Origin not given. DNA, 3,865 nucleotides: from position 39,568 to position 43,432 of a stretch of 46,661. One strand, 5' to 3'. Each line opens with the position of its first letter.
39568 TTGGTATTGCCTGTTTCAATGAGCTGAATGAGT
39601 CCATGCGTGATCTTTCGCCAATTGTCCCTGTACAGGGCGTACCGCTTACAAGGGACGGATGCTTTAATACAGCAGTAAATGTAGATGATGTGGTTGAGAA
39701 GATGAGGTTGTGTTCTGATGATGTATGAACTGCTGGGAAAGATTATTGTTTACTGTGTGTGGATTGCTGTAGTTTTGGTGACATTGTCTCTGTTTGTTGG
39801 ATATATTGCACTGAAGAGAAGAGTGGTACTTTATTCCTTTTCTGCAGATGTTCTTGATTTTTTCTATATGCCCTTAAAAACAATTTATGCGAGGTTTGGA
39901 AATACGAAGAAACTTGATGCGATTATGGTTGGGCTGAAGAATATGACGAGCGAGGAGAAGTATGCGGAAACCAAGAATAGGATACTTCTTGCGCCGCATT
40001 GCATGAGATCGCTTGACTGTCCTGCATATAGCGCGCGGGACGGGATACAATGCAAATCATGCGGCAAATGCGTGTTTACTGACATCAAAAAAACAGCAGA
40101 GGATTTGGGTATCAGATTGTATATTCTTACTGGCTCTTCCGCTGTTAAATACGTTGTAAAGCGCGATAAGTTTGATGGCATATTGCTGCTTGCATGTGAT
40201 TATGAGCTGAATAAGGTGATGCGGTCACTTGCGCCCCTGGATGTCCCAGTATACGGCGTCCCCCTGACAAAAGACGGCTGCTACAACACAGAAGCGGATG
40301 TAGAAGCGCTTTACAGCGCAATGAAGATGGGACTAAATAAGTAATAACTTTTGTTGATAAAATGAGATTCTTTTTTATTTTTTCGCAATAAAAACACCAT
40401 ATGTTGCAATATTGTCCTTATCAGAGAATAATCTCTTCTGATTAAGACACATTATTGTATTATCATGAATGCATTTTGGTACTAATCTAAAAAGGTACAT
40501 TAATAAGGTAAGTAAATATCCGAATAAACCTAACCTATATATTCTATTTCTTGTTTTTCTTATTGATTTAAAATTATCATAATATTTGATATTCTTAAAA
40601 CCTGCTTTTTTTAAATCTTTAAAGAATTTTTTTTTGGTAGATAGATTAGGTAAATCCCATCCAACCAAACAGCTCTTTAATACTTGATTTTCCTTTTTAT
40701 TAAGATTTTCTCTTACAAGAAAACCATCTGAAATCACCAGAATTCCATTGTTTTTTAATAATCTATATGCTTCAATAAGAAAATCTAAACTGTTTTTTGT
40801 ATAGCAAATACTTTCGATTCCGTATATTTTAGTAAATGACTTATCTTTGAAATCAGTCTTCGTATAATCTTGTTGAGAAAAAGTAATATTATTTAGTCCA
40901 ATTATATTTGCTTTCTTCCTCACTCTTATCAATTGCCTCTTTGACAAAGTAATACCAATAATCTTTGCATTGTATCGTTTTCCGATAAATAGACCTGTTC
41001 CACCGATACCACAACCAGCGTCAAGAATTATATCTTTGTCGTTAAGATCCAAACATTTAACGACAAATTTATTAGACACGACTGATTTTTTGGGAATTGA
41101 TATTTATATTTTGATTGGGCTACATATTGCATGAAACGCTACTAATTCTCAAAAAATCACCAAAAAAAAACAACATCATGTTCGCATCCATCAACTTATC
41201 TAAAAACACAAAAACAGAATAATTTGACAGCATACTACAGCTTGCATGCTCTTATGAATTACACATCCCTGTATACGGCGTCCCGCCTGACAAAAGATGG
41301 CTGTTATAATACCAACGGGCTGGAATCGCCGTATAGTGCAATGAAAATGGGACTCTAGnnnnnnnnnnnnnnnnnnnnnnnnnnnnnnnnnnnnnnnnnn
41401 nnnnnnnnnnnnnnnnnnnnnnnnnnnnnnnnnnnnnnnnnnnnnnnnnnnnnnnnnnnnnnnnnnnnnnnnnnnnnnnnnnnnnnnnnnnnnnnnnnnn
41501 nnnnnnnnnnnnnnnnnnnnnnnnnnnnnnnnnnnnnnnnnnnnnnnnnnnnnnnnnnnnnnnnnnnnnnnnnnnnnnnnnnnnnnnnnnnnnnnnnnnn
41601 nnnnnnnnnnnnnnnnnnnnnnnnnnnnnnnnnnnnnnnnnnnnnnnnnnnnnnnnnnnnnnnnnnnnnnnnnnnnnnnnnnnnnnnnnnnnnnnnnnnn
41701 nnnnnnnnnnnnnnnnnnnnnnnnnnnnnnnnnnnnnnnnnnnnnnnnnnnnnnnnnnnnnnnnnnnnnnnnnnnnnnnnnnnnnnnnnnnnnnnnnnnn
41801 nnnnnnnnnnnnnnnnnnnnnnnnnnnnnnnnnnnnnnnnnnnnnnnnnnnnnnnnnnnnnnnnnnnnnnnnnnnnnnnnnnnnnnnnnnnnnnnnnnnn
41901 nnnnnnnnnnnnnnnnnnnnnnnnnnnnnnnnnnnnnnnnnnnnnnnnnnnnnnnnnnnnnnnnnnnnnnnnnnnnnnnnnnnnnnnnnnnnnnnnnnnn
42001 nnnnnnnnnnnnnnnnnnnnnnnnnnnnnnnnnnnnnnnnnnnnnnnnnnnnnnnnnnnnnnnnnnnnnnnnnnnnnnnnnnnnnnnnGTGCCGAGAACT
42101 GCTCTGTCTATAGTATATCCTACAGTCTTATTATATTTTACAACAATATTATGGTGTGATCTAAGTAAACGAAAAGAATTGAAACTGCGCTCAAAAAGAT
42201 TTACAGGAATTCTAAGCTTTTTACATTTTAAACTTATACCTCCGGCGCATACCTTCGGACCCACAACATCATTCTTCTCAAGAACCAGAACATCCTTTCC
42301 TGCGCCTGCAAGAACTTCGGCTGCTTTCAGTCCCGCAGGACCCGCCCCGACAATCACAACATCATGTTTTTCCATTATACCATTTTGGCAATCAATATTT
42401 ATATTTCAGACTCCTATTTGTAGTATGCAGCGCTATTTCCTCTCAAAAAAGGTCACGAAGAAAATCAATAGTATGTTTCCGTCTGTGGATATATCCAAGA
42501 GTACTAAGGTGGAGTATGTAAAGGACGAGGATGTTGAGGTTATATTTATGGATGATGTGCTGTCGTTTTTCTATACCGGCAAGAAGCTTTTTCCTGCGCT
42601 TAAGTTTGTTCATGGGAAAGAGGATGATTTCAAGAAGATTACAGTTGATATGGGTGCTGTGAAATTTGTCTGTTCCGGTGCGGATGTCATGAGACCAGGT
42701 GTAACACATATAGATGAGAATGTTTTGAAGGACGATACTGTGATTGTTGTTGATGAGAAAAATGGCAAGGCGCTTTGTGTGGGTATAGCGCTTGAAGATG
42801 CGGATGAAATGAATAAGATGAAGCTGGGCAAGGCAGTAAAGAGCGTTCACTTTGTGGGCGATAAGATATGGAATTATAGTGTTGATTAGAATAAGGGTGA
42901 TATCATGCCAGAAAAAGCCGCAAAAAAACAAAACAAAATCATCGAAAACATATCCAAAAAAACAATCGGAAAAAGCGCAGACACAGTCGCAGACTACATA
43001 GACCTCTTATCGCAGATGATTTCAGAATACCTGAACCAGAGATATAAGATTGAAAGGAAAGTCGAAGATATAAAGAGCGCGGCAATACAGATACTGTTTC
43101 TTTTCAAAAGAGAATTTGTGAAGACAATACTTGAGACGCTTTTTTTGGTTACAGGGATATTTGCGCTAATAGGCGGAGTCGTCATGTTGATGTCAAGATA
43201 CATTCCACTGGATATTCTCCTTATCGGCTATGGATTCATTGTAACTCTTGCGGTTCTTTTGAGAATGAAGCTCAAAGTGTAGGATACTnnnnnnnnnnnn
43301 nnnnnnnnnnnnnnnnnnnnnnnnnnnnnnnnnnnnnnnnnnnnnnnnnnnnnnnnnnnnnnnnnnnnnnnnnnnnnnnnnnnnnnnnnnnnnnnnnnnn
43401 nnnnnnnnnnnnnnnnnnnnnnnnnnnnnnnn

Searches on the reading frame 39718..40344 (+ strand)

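Call 10: search_protein_families(library=pfam, proteins=[window:39718-40344:+], max_evalue=0.001)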
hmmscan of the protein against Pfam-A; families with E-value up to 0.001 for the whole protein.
window:39718-40344:+ (208 aa): 1 family
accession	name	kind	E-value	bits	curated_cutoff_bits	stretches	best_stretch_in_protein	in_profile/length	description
PF01976.22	DUF116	-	1e-40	139.1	25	1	55-202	5-155/155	Protein of unknown function DUF116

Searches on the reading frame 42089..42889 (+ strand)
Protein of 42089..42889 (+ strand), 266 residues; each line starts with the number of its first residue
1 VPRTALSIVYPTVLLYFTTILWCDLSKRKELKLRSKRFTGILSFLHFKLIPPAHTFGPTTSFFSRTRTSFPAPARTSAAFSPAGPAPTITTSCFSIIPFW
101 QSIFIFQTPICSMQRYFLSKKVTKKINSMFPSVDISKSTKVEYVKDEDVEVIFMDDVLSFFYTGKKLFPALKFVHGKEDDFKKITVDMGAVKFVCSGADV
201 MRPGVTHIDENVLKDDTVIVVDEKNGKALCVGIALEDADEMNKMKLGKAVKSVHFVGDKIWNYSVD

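Call 27: search_protein_families(library=pfam, proteins=[window:42089-42889:+], max_evalue=0.01)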
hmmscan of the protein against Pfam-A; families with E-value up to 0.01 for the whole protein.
window:42089-42889:+ (266 aa): 2 families
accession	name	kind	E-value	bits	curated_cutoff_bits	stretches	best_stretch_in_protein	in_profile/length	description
PF01472.26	PUA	-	2.5e-21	75.8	24.8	1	182-255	1-73/74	PUA domain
PF09183.16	DUF1947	-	1.8e-07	31.7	22.5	1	114-174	1-62/65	Domain of unknown function (DUF1947)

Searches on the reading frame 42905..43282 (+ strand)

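Call 27: search_protein_families(library=pfam, proteins=[window:42905-43282:+], max_evalue=0.01)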
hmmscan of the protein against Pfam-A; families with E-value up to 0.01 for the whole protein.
window:42905-43282:+ (125 aa): 1 family
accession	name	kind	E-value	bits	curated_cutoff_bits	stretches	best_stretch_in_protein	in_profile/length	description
PF14676.12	FANCI_S2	-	0.00094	19.8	37.8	1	6-81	49-120/156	FANCI solenoid 2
